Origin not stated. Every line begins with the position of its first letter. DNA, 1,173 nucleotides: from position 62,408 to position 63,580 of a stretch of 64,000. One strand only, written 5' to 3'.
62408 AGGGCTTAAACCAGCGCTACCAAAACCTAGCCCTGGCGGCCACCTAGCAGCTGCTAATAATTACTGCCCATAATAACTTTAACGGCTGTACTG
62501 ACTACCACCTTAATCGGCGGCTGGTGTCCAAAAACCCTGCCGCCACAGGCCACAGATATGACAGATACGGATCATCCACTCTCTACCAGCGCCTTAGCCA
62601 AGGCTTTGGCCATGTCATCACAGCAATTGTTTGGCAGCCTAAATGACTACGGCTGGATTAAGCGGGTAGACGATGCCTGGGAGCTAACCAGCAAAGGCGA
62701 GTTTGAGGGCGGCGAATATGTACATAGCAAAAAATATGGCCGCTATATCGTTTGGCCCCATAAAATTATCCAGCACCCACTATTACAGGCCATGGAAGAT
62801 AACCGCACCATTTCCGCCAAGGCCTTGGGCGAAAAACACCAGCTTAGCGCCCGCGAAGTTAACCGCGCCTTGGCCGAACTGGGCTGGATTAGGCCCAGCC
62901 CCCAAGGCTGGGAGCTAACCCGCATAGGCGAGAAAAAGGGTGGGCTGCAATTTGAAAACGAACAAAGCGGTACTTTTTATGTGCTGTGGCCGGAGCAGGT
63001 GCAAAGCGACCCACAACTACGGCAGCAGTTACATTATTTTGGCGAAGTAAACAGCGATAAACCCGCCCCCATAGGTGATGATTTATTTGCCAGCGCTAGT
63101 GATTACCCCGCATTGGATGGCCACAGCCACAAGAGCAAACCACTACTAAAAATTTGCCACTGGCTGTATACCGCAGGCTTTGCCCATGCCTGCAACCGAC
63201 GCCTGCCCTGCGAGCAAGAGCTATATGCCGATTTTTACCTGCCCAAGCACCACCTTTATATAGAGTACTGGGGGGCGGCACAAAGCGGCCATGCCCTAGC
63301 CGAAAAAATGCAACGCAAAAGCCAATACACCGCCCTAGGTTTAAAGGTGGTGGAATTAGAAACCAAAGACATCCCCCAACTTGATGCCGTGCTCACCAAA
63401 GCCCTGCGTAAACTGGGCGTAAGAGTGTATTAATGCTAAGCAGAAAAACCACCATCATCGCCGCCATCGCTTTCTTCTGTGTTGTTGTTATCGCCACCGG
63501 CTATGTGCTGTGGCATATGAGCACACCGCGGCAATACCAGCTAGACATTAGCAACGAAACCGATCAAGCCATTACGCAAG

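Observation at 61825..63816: Dimeric (Campylobacter/phage-type) dUTPase paired with a tandem-wHTH + DUF559/Vsr-like nuclease-fold protein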

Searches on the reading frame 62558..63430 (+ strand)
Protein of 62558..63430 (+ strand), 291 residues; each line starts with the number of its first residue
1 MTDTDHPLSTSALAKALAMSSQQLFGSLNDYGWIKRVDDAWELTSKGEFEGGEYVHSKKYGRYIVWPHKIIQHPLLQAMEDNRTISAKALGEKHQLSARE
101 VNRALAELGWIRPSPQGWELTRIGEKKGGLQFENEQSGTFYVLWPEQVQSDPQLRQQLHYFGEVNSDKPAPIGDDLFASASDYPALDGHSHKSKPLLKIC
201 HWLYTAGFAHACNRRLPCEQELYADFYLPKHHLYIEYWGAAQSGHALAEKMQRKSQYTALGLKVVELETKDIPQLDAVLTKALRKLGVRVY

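Call 3: search_protein_families(library=pfam, proteins=[window:62558-63430:+], max_evalue=1)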
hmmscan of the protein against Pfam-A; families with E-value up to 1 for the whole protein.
window:62558-63430:+ (291 aa): 9 families
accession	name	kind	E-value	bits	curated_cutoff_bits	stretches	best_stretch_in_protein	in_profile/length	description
PF25213.1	HVO_A0261_N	-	3.6e-06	27.2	35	2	23-49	43-69/86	HVO_A0261 N-terminal domain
PF03374.19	ANT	-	0.00017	22.3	25.3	1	4-46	20-64/108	Phage antirepressor protein KilAC domain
PF23589.2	WH_AprA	-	0.00082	20.3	27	0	84-125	17-65/94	AprA winged helix domain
PF12802.13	MarR_2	-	0.0034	17.9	27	1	71-108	6-44/61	MarR family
PF01399.33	PCI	-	0.013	16.1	22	1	68-108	23-63/84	PCI domain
PF22552.1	TY-Chap3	-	0.021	15.9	27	1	73-118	34-85/117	T3SS (YopN, CesT) and YbjN peptide-binding chaperone 3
PF10771.15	DUF2582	-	0.18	12.4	24.2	0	77-110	15-45/65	Winged helix-turn-helix domain (DUF2582)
PF08279.18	HTH_11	-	0.18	12.1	25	0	76-108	6-39/55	HTH domain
PF13404.12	HTH_AsnC-type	-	0.42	10.9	27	0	75-106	8-39/42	AsnC-type helix-turn-helix domain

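Call 4: search_protein_families(library=ncbifam, proteins=[window:62558-63430:+], max_evalue=1)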
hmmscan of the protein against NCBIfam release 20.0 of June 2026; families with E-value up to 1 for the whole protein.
window:62558-63430:+ (291 aa): 0 families

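Call 5: search_protein_families(library=padloc, proteins=[window:62558-63430:+], max_evalue=1)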
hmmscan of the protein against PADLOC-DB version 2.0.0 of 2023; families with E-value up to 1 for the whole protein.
window:62558-63430:+ (291 aa): 2 families
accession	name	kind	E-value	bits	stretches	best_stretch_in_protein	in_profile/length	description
PDLC05067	PDC-S69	-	2.9e-107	356.6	1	6-291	4-289/289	-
PDLC01150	HEAT_CxxC_PDDEXK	-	1.4e-06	25.8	1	221-285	223-286/288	HEAT_CxxC_PD-DEXK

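Call 6: search_protein_families(library=phrogs, proteins=[window:62558-63430:+], max_evalue=1)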
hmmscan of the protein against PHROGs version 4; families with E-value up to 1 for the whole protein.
window:62558-63430:+ (291 aa): 5 families
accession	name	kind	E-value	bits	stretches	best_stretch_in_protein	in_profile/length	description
phrog_9329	-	unknown function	2.7e-08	35.1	1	8-70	171-233/236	-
phrog_29829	-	unknown function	0.0012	19.8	1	75-147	13-87/106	-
phrog_130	-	transcription regulation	0.061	13.3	0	85-121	329-366/480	anti-repressor Ant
phrog_7665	-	unknown function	0.14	13.3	1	100-126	27-54/65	-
phrog_559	-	DNA, RNA and nucleotide metabolism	0.39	10.4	1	220-239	337-356/607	HNH endonuclease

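Call 7: search_solved_structures(query=window:62558-63430:+, max_evalue=10, show_alignments=3)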
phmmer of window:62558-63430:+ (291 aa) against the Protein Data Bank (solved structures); distinct sequences matched with E-value up to 10: 0.

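Call 8: find_homologous_proteins(query=window:62558-63430:+)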
Query window:62558-63430:+ (291 aa): 427 proteins with E <= 0.001 among 1586 candidates; the best 120 are listed.
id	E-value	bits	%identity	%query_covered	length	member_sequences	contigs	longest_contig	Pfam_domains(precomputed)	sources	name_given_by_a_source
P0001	1.2e-178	611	90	100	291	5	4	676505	PF25213.2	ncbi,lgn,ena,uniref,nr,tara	ncbi:hypothetical protein [Dasania marina]|uniref:hypothetical protein n=1 Tax=Dasania marina TaxID=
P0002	1.3e-140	486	74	100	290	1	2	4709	PF25213.2,PF23589.3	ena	-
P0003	4.2e-139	481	73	100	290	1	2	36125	PF25213.2,PF23589.3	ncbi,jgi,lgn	ncbi:MAG: hypothetical protein ACJA0N_000468 [Pseudohongiellaceae bacterium]|jgi:hypothetical protei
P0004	1.6e-138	480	72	100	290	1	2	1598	PF25213.2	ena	-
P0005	1.1e-137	477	73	100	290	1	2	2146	PF25213.2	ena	-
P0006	8.8e-136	471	71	100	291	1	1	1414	PF25213.2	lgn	-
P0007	8.8e-129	448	68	100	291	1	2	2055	PF25213.2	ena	-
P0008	6.9e-122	425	64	100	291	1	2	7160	PF03374.20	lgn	-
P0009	2.7e-113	397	60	99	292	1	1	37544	PF25213.2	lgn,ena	-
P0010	3.7e-113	396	62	97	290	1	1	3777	PF03374.20,PF25213.2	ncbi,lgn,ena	-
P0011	4.2e-113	396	60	98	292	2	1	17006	PF25213.2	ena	-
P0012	1.3e-111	391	59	99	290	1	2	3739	-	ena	-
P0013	3.2e-111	390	60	100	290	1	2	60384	-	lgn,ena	-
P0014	4.8e-111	389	60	98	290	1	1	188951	-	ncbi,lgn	-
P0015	5.9e-111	389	60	98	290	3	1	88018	-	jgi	jgi:hypothetical protein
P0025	1.3e-108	381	59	98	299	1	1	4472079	-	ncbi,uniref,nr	ncbi:hypothetical protein [Oceanicoccus sagamiensis]|uniref:Glycerol kinase n=1 Tax=Oceanicoccus sag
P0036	2.5e-106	374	57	98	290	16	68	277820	-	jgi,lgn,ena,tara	jgi:hypothetical protein|tara:strand:- start:6827 stop:7699 length:873 start_codon:yes stop_codon:ye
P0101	2.5e-89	318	51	98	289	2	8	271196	PF25213.2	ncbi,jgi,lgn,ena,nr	ncbi:MAG TPA: hypothetical protein DIW43_01225 [Spongiibacteraceae bacterium]|nr:hypothetical protei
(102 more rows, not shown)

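Call 10: find_related_loci(query=window:62558-63430:+, collection=genome_contigs, flank=6000)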
Query window:62558-63430:+ (291 aa) in genome_contigs; peptide patterns used: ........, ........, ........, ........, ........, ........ (x = any residue, [..] = any of these).
37 stretches matched a pattern; 2 encode a relative of the query (tblastn E <= 1e-3); 2 distinct loci.
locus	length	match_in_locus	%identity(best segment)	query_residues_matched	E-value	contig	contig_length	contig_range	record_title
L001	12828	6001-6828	41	1-290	2e-69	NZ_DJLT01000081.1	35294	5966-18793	MAG: Neptuniibacter sp. UBA6509 UBA6509_contig_18489, whole genome shotgun sequence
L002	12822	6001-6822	41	1-290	8e-73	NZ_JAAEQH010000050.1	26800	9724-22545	MAG: Neptuniibacter sp. isolate Gpa_13 GpaG_CONTIG548643, whole genome shotgun sequence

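Call 11: find_encoding_contigs(protein=P0001, flank=8000, max_places=3)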
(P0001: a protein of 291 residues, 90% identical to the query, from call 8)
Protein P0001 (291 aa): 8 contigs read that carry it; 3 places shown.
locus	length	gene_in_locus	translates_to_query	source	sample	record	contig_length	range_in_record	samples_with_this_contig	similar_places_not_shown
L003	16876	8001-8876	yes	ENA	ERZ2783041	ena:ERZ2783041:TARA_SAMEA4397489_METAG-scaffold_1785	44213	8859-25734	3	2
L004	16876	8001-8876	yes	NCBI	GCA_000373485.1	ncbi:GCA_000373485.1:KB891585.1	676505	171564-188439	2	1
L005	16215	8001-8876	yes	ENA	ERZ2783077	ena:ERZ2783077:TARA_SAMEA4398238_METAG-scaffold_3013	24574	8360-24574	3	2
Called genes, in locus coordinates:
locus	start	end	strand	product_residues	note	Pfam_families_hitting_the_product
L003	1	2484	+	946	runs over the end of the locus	PF00289:Biotin_carb_N, PF02786:CPSase_L_D2 (weak), PF02785:Biotin_carb_C (faint), PF02786:CPSase_L_D2 (weak), PF00364:Biotin_lipoyl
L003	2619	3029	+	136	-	PF00903:Glyoxalase, PF13468:Glyoxalase_3, PF13669:Glyoxalase_4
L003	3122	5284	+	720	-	PF01642:MM_CoA_mutase, PF02310:B12-binding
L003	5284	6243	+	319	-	PF03308:MeaB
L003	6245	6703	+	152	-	PF09500:YiiD_C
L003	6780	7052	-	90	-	-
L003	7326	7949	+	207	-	PF08761:dUTPase_2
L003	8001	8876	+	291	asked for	PF25213:HVO_A0261_N (faint)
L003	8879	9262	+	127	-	-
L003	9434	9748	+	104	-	PF07119:DUF1375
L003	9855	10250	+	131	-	PF09413:DUF2007 (weak)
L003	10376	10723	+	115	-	PF17263:DUF5329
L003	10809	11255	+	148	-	PF13474:SnoaL_3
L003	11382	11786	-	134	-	-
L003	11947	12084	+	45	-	-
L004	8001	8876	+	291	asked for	PF25213:HVO_A0261_N (faint)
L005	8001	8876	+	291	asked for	PF25213:HVO_A0261_N (faint)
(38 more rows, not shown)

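Call 12: find_encoding_contigs(protein=P0025, flank=8000, max_places=2)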
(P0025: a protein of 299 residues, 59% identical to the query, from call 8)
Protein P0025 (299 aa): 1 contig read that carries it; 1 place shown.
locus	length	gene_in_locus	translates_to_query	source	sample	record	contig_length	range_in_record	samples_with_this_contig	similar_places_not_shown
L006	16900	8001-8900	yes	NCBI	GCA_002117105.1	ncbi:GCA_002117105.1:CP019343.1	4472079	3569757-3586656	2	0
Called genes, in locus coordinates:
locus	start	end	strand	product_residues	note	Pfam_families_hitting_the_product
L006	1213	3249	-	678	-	PF01011:PQQ, PF13570:Beta-prop_ACSF4 (faint), PF13360:PQQ_2 (weak)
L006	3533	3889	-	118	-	-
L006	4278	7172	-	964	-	PF07696:7TMR-DISMED2, PF07695:7TMR-DISM_7TM, PF00512:HisKA, PF02518:HATPase_c, PF00072:Response_reg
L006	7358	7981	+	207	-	PF08761:dUTPase_2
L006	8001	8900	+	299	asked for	-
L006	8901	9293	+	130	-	-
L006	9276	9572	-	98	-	PF01329:Pterin_4a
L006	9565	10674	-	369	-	PF05958:tRNA_U5-meth_tr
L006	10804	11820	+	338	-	PF00106:adh_short, PF01073:3Beta_HSD, PF01370:Epimerase, PF02719:Polysacc_synt_2, PF04321:RmlD_sub_bind, PF08659:KR, PF13460:NAD_binding_10 (weak), PF16363:GDP_Man_Dehyd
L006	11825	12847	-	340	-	PF02885:Glycos_trans_3N, PF00591:Glycos_transf_3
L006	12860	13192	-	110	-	PF04358:DsrC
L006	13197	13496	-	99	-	PF04077:DsrH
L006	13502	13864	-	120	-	PF02635:DsrE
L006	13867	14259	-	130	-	PF02635:DsrE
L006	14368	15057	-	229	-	PF12811:BaxI_1 (faint), PF01027:Bax1-I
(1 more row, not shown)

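Call 14: find_encoding_contigs(protein=P0101, flank=6000, max_places=2)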
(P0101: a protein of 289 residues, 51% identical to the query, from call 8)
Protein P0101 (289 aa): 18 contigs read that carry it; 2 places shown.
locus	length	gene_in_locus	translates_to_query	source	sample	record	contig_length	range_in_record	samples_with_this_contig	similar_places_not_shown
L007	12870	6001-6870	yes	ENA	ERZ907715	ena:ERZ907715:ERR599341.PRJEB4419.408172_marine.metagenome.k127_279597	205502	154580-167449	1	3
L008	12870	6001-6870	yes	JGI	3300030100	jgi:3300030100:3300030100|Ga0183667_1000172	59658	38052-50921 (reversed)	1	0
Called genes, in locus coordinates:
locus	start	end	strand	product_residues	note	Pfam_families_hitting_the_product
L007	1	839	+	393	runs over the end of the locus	PF00266:Aminotran_5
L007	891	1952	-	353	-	PF24827:AstE_AspA_cat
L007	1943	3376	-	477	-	PF04107:GCS2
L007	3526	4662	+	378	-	PF00437:T2SSE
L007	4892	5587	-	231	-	PF00230:MIP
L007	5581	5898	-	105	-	PF12840:HTH_20, PF01022:HTH_5 (weak)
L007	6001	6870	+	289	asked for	PF25213:HVO_A0261_N (faint)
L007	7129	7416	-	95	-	PF01329:Pterin_4a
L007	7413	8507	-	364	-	PF05958:tRNA_U5-meth_tr, PF09445:Methyltransf_15 (weak), PF13649:Methyltransf_25 (weak)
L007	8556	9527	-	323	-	PF02885:Glycos_trans_3N, PF00591:Glycos_transf_3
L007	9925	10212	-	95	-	PF04077:DsrH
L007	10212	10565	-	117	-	PF02635:DsrE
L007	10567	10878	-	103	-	PF02635:DsrE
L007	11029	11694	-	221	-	PF01027:Bax1-I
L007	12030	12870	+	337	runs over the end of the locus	PF00561:Abhydrolase_1, PF12146:Hydrolase_4, PF12697:Abhydrolase_6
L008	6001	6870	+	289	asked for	PF25213:HVO_A0261_N (faint)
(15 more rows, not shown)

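Call 15: find_encoding_contigs(protein=P0036, flank=6000, max_places=2)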
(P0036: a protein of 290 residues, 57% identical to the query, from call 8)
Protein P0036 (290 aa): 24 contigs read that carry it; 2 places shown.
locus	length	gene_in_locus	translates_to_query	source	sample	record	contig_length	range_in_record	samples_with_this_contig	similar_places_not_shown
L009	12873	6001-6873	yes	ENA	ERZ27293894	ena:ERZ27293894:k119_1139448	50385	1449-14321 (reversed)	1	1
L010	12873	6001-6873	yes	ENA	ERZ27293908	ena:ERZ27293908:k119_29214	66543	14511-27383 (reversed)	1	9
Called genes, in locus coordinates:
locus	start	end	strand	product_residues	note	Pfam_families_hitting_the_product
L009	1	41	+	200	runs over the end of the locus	PF06175:MiaE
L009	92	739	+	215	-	PF01292:Ni_hydr_CYTB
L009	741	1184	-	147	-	PF01322:Cytochrom_C_2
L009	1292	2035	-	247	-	PF00149:Metallophos, PF12850:Metallophos_2 (faint)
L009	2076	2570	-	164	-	PF00160:Pro_isomerase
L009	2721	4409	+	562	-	PF00749:tRNA-synt_1c, PF03950:tRNA-synt_1c_C, PF20974:tRNA-synt_1c_C2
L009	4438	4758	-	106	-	-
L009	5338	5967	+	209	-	PF08761:dUTPase_2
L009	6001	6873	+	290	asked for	-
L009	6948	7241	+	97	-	-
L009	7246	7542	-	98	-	PF01329:Pterin_4a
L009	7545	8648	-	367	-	PF05958:tRNA_U5-meth_tr, PF09445:Methyltransf_15 (weak), PF13649:Methyltransf_25 (weak)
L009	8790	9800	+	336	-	PF00106:adh_short, PF01073:3Beta_HSD, PF01370:Epimerase, PF02719:Polysacc_synt_2, PF04321:RmlD_sub_bind, PF08659:KR, PF13460:NAD_binding_10 (weak), PF16363:GDP_Man_Dehyd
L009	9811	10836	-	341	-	PF02885:Glycos_trans_3N, PF00591:Glycos_transf_3 (weak)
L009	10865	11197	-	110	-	PF04358:DsrC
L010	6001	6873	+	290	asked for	-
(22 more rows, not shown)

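Call 22: search_dna_similar(query=window:62558-63430:+, collection=phages, mode=protein, max_evalue=0.001)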
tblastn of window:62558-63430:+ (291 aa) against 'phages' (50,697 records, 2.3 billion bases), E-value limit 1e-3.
No match.

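Call 23: search_dna_similar(query=window:62558-63430:+, collection=plasmids, mode=protein, max_evalue=0.001)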
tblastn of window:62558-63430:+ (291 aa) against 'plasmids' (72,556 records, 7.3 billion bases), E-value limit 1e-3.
Records with a match: 15; places in all: 16; records where one place covers at least 80% of the query: 8.
Best place of each record, by identity: <60% 15.
By first word of the organism name: Vibrio 5; Photobacterium 3; Acidovorax 3; Methylotuvimicrobium 1; Nostoc 1; Cupriavidus 1; Pandoraea 1.
By predicted mobility (MOB-suite, as given by PLSDB): non-mobilizable 6; conjugative 6; mobilizable 3.
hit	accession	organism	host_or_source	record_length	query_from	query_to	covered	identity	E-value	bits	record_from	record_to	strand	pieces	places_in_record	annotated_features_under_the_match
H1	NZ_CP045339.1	Vibrio sp. THAF190c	pure culture,Surface of a polyethylene ...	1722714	4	291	99%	37.9%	2e-54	197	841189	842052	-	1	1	none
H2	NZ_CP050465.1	Vibrio campbellii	single cell,seawater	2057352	8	291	98%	37.7%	2e-52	191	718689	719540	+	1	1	none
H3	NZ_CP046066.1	Vibrio sp. THAF191d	pure culture,Surface of a polyethylene ...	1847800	8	291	98%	37.4%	4e-55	199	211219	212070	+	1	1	none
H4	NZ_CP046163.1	Vibrio sp. THAF191c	pure culture,Surface of a polyethylene ...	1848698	8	291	98%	37.4%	4e-55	199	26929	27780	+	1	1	none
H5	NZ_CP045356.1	Vibrio sp. THAF64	pure culture,Surface of a sandy ...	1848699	8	291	98%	37.4%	4e-55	199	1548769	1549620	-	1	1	none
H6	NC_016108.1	Methylotuvimicrobium alcaliphilum 20Z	-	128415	1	291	100%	36.2%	2e-51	188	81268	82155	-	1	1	hypothetical protein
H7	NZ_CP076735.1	Photobacterium damselae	fish,whole organism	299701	1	283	97%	26.3%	6e-17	88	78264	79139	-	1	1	hypothetical protein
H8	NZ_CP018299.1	Photobacterium damselae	Turbot,Dieseased fish,heart blood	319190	1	283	97%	26.3%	1e-16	87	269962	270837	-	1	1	hypothetical protein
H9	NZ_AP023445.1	Nostoc sp. MS1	-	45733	67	290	77%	32.1%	2e-27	118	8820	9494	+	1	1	hypothetical protein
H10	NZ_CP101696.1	Photobacterium toruni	Paralichthys olivaceus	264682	9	237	79%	24.8%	3e-7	59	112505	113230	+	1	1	hypothetical protein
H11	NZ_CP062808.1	Cupriavidus basilensis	Cell culture,Sediment of a freshwater ...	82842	2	67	23%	41.8%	6e-6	55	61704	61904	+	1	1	phospholipase D family protein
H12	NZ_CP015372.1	Pandoraea pnomenusa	mixed culture,bioreactor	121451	2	70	24%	37.1%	2e-4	50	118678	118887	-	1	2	none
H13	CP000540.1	Acidovorax sp. JS42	-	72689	8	67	21%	41.7%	1e-5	54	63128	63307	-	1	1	conserved hypothetical protein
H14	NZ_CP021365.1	Acidovorax carolinensis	-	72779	8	67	21%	41.7%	1e-5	54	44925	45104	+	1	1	phospholipase D family protein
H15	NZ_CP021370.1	Acidovorax carolinensis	-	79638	8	67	21%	41.7%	1e-5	54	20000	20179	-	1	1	phospholipase D family protein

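Call 24: get_annotated_region(hit=H2, flank=7000)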
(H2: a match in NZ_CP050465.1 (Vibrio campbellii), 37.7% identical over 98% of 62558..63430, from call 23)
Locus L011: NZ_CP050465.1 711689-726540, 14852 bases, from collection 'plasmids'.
description: Vibrio campbellii strain LJC015 plasmid unnamed1, complete sequence
organism: Vibrio campbellii (NCBI taxid 680)
taxonomy: Bacteria; Pseudomonadota; Gammaproteobacteria; Vibrionales; Vibrionaceae; Vibrio; Vibrio campbellii
host: -; source: single cell,seawater; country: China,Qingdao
typing (MOB-suite, as given by PLSDB): non-mobilizable
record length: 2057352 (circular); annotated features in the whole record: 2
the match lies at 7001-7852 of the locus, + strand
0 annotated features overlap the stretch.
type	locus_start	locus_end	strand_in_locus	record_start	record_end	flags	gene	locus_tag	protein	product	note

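Call 25: get_annotated_region(hit=H6, flank=7000)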
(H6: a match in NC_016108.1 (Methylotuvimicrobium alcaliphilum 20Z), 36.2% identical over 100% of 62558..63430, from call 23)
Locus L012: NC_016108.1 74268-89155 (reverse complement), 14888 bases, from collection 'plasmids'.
description: Methylotuvimicrobium alcaliphilum 20Z plasmid MEALZ_p, complete sequence
organism: Methylotuvimicrobium alcaliphilum 20Z (NCBI taxid 1091494)
taxonomy: Bacteria; Pseudomonadota; Gammaproteobacteria; Methylococcales; Methylococcaceae; Methylotuvimicrobium; Methylotuvimicrobium alcaliphilum; Methylotuvimicrobium alcaliphilum 20Z
host: -; source: -; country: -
typing (MOB-suite, as given by PLSDB): conjugative; relaxase MOBP; mating-pair formation MPF_T
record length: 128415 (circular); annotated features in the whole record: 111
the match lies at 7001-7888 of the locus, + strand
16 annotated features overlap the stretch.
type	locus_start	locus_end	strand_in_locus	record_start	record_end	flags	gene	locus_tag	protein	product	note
CDS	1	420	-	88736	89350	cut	-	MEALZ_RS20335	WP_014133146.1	hypothetical protein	-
CDS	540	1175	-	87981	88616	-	-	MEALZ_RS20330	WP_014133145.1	YajG family lipoprotein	-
CDS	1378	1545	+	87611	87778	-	-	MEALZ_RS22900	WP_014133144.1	hypothetical protein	-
CDS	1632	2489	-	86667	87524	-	-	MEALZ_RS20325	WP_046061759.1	3'-5' exonuclease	-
CDS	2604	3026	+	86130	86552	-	-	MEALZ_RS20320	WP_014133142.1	hypothetical protein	-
CDS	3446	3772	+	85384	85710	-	-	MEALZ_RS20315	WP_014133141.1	hypothetical protein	-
CDS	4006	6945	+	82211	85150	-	-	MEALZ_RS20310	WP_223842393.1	UvrD-helicase domain-containing protein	-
CDS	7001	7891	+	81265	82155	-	-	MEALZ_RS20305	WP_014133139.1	hypothetical protein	-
CDS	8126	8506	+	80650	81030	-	-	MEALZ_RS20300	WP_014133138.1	DUF2513 domain-containing protein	-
CDS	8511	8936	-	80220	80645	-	umuD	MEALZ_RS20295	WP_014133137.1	translesion error-prone DNA polymerase V autoproteolytic subunit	-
CDS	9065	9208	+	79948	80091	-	-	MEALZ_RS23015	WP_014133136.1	hypothetical protein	-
CDS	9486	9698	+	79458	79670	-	-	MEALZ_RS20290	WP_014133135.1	hypothetical protein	-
CDS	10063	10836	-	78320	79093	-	-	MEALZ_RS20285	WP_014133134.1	hypothetical protein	-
CDS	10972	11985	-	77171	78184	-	-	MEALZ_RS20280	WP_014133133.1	hypothetical protein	-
CDS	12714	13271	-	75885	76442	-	-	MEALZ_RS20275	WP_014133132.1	recombinase family protein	GO:0006310 - DNA recombination [Evidence IEA]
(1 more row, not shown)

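Call 29: predict_structure(alignment_id=A1)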
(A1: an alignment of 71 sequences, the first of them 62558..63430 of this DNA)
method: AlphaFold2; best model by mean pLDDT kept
length: 291 residues; sequences in the alignment: 71
mean_pLDDT: 92.0   pTM: 0.75
mean pLDDT of the five models: 92.0, 90.5, 90.2, 90.1, 88.7
residues with pLDDT >= 90: 229; 70-90: 53; 50-70: 6; < 50: 3
segments of 3 or more residues with pLDDT < 50: 1-3
pLDDT, mean of each block of 10 residues (from residue 1): 75 89 88 93 96 93 95 82 84 95 97 95 96 88 93 97 90 74 92 95 97 96 97 94 89 97 97 96 96 83
secondary structure, 60 per line:
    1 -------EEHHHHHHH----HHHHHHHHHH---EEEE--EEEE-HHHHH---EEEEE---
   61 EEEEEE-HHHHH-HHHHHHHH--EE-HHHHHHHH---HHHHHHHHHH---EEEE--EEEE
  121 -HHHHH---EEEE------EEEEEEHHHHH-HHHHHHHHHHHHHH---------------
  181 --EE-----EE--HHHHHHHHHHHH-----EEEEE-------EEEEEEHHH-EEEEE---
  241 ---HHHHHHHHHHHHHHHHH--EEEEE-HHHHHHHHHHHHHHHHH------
elements in order: H10-16 H21-30 E34-37 E40-43 H45-49 E53-57 E61-66 H68-72 H74-81 H87-94 H98-107 E111-114 E117-120 H122-126 E130-133 E140-145 H146-150 H152-165 H194-205 E211-215 E223-228 E233-237 H244-260 E263-267 H269-285
